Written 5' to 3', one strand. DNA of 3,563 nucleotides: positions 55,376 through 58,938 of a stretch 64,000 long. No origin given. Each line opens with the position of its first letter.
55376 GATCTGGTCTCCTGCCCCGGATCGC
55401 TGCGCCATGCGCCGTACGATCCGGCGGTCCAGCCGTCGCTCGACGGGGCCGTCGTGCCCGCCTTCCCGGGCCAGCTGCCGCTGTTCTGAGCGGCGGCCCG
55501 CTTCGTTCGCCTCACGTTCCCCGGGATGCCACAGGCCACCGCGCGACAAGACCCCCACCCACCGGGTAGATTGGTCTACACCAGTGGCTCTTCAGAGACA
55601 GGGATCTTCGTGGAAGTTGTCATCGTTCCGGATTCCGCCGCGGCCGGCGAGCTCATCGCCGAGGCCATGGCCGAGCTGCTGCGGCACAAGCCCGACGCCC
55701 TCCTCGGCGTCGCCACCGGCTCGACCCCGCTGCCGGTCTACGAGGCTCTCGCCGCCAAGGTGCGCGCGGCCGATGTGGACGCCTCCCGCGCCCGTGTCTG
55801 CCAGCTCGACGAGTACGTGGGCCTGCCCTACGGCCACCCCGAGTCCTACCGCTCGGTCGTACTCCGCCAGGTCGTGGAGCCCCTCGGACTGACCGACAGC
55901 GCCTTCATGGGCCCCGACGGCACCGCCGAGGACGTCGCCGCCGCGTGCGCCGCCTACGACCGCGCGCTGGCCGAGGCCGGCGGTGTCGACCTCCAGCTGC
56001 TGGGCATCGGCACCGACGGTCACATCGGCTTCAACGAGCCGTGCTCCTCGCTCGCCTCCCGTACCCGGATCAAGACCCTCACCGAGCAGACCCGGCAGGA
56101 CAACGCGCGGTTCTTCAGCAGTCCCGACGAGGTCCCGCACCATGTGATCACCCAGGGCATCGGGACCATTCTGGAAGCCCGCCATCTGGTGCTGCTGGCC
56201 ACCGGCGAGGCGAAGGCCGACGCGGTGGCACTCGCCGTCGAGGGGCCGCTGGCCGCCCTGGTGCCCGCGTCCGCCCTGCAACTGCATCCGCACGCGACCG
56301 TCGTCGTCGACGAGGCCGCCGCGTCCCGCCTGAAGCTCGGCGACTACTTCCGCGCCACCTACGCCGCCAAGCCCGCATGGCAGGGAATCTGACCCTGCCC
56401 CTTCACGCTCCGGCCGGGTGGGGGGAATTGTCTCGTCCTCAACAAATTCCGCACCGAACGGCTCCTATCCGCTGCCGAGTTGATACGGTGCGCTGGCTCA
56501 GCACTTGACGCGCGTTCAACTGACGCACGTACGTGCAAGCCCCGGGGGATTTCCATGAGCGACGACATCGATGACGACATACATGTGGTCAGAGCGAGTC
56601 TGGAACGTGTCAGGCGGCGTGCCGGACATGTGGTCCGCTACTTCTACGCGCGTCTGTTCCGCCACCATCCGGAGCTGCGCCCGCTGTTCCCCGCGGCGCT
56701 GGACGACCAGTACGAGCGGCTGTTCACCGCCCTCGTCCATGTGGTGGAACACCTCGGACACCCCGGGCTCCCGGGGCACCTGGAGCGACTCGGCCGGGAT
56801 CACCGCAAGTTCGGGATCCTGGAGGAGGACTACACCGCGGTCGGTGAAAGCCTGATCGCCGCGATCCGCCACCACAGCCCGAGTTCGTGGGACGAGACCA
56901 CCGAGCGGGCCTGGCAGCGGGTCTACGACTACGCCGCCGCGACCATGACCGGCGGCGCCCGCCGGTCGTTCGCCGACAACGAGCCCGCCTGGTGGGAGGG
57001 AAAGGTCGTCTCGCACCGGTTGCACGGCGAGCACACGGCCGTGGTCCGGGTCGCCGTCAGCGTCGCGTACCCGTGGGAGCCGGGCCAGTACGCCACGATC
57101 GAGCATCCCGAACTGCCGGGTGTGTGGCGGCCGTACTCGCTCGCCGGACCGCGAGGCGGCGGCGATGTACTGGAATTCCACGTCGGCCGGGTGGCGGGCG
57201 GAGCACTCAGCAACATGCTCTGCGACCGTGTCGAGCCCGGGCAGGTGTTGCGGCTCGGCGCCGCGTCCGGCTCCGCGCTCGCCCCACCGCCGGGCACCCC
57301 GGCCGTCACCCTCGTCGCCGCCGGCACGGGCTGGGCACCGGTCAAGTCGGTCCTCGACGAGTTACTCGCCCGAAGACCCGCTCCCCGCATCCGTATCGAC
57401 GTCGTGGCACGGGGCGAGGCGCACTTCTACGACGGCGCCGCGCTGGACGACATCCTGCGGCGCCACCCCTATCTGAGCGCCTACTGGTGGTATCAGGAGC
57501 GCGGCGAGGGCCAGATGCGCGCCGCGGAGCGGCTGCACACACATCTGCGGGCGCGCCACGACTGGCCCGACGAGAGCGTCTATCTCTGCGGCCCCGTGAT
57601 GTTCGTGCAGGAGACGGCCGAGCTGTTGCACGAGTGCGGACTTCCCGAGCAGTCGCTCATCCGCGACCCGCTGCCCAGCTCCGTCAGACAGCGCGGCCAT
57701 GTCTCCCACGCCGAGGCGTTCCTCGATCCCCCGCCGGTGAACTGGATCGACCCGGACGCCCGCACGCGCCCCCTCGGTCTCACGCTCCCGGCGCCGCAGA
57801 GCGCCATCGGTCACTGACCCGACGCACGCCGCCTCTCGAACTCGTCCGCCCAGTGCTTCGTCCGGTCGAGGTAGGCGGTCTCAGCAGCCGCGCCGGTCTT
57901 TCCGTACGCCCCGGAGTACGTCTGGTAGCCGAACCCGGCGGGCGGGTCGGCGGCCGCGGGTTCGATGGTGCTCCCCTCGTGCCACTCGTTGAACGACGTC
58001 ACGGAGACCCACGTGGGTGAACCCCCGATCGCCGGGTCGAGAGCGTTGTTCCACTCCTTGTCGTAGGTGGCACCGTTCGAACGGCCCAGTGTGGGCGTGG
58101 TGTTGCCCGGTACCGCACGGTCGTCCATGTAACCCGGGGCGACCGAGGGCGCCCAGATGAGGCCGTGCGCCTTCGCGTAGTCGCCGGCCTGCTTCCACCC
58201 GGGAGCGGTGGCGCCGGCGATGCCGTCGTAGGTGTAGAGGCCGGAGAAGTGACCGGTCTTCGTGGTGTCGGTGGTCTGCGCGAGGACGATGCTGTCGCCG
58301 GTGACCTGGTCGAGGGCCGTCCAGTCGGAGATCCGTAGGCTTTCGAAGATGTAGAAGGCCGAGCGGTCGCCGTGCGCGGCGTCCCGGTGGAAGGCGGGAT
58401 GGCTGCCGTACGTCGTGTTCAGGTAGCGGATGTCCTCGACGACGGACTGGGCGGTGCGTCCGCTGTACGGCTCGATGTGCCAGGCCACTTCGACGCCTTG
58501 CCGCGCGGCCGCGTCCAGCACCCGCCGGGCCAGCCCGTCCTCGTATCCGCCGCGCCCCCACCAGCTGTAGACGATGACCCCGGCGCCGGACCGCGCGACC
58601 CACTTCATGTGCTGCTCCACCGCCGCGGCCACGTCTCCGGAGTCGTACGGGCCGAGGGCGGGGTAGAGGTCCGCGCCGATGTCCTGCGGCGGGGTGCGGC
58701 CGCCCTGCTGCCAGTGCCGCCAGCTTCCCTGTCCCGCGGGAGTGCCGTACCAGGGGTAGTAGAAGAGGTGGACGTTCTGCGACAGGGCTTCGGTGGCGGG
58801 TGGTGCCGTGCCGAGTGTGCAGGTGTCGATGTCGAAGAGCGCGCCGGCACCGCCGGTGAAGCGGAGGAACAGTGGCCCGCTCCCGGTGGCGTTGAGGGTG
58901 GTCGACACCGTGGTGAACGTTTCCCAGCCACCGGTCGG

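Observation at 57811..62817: Secreted two-gene module pairing a GH99 endo-alpha-mannosidase with a PQQ-type sugar dehydrogenase through shared CBM6 domains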

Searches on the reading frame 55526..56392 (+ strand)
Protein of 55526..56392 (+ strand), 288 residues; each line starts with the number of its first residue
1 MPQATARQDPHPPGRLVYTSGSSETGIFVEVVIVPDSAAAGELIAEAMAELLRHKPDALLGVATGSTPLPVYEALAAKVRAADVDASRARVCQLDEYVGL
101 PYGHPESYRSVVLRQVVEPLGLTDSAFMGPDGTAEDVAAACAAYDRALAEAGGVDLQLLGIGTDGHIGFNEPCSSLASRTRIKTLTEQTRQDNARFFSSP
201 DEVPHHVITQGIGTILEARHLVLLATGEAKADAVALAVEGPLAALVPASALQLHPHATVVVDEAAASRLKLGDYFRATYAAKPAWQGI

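Call 11: search_protein_families(library=pfam, proteins=[window:55526-56392:+], max_evalue=0.001)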
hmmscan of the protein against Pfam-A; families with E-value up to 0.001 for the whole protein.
window:55526-56392:+ (288 aa): 1 family
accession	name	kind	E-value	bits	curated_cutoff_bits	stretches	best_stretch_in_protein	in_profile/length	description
PF01182.26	Glucosamine_iso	-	3.7e-25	89.5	27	1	38-253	8-218/225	Glucosamine-6-phosphate isomerases/6-phosphogluconolactonase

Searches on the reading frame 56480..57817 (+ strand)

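Call 11: search_protein_families(library=pfam, proteins=[window:56480-57817:+], max_evalue=0.001)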
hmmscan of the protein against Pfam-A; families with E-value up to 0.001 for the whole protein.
window:56480-57817:+ (445 aa): 3 families
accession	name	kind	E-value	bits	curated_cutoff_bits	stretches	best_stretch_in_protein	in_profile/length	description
PF00042.28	Globin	-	7.1e-15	56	22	1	55-156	3-117/117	Globin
PF00175.26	NAD_binding_1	-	1.8e-08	35.4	22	1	278-379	1-107/109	Oxidoreductase NAD-binding domain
PF00970.30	FAD_binding_6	-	0.0002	22.1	21.1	1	199-265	30-96/99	Oxidoreductase FAD-binding domain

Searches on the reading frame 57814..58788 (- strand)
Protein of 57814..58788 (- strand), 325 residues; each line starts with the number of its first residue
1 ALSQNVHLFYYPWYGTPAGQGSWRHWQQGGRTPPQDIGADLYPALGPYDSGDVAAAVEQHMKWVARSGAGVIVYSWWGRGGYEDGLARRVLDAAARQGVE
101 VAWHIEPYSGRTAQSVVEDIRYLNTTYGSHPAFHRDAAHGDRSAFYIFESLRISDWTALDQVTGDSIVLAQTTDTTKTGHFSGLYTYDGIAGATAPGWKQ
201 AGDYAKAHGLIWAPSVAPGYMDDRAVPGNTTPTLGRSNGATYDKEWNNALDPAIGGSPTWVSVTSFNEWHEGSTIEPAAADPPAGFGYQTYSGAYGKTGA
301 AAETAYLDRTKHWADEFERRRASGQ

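Call 37: search_solved_structures(query=window:57814-58788:-, max_evalue=1e-20, show_alignments=5)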
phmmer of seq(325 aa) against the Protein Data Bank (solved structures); distinct sequences matched with E-value up to 1e-20: 9.
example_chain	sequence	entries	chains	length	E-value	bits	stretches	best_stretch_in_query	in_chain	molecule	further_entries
4acz_B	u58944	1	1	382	1.9e-54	188.6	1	6-323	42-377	ENDO-ALPHA-MANNOSIDASE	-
4acy_A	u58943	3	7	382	2e-54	188.5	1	6-323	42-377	ENDO-ALPHA-MANNOSIDASE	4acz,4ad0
6zdc_A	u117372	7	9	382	1.6e-45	159.2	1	24-323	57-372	Glycoprotein endo-alpha-1,2-mannosidase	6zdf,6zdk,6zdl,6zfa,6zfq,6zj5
6zfn_AAA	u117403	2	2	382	4e-45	157.9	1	24-323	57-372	Glycoprotein endo-alpha-1,2-mannosidase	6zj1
4ad1_A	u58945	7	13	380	1.6e-43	152.6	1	5-319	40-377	GLYCOSYL HYDROLASE FAMILY 71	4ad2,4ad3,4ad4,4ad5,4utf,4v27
5lyr_A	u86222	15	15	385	1.8e-43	152.5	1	5-319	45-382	Glycosyl hydrolase family 71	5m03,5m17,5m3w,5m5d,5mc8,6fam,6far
4v28_A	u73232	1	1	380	3.9e-43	151.4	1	5-319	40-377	GLYCOSYL HYDROLASE FAMILY 71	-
6fwo_A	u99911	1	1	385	4.3e-43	151.2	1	5-319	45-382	Glycosyl hydrolase family 71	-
5mel_A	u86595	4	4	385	4.3e-43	151.2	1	5-319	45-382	Glycosyl hydrolase family 71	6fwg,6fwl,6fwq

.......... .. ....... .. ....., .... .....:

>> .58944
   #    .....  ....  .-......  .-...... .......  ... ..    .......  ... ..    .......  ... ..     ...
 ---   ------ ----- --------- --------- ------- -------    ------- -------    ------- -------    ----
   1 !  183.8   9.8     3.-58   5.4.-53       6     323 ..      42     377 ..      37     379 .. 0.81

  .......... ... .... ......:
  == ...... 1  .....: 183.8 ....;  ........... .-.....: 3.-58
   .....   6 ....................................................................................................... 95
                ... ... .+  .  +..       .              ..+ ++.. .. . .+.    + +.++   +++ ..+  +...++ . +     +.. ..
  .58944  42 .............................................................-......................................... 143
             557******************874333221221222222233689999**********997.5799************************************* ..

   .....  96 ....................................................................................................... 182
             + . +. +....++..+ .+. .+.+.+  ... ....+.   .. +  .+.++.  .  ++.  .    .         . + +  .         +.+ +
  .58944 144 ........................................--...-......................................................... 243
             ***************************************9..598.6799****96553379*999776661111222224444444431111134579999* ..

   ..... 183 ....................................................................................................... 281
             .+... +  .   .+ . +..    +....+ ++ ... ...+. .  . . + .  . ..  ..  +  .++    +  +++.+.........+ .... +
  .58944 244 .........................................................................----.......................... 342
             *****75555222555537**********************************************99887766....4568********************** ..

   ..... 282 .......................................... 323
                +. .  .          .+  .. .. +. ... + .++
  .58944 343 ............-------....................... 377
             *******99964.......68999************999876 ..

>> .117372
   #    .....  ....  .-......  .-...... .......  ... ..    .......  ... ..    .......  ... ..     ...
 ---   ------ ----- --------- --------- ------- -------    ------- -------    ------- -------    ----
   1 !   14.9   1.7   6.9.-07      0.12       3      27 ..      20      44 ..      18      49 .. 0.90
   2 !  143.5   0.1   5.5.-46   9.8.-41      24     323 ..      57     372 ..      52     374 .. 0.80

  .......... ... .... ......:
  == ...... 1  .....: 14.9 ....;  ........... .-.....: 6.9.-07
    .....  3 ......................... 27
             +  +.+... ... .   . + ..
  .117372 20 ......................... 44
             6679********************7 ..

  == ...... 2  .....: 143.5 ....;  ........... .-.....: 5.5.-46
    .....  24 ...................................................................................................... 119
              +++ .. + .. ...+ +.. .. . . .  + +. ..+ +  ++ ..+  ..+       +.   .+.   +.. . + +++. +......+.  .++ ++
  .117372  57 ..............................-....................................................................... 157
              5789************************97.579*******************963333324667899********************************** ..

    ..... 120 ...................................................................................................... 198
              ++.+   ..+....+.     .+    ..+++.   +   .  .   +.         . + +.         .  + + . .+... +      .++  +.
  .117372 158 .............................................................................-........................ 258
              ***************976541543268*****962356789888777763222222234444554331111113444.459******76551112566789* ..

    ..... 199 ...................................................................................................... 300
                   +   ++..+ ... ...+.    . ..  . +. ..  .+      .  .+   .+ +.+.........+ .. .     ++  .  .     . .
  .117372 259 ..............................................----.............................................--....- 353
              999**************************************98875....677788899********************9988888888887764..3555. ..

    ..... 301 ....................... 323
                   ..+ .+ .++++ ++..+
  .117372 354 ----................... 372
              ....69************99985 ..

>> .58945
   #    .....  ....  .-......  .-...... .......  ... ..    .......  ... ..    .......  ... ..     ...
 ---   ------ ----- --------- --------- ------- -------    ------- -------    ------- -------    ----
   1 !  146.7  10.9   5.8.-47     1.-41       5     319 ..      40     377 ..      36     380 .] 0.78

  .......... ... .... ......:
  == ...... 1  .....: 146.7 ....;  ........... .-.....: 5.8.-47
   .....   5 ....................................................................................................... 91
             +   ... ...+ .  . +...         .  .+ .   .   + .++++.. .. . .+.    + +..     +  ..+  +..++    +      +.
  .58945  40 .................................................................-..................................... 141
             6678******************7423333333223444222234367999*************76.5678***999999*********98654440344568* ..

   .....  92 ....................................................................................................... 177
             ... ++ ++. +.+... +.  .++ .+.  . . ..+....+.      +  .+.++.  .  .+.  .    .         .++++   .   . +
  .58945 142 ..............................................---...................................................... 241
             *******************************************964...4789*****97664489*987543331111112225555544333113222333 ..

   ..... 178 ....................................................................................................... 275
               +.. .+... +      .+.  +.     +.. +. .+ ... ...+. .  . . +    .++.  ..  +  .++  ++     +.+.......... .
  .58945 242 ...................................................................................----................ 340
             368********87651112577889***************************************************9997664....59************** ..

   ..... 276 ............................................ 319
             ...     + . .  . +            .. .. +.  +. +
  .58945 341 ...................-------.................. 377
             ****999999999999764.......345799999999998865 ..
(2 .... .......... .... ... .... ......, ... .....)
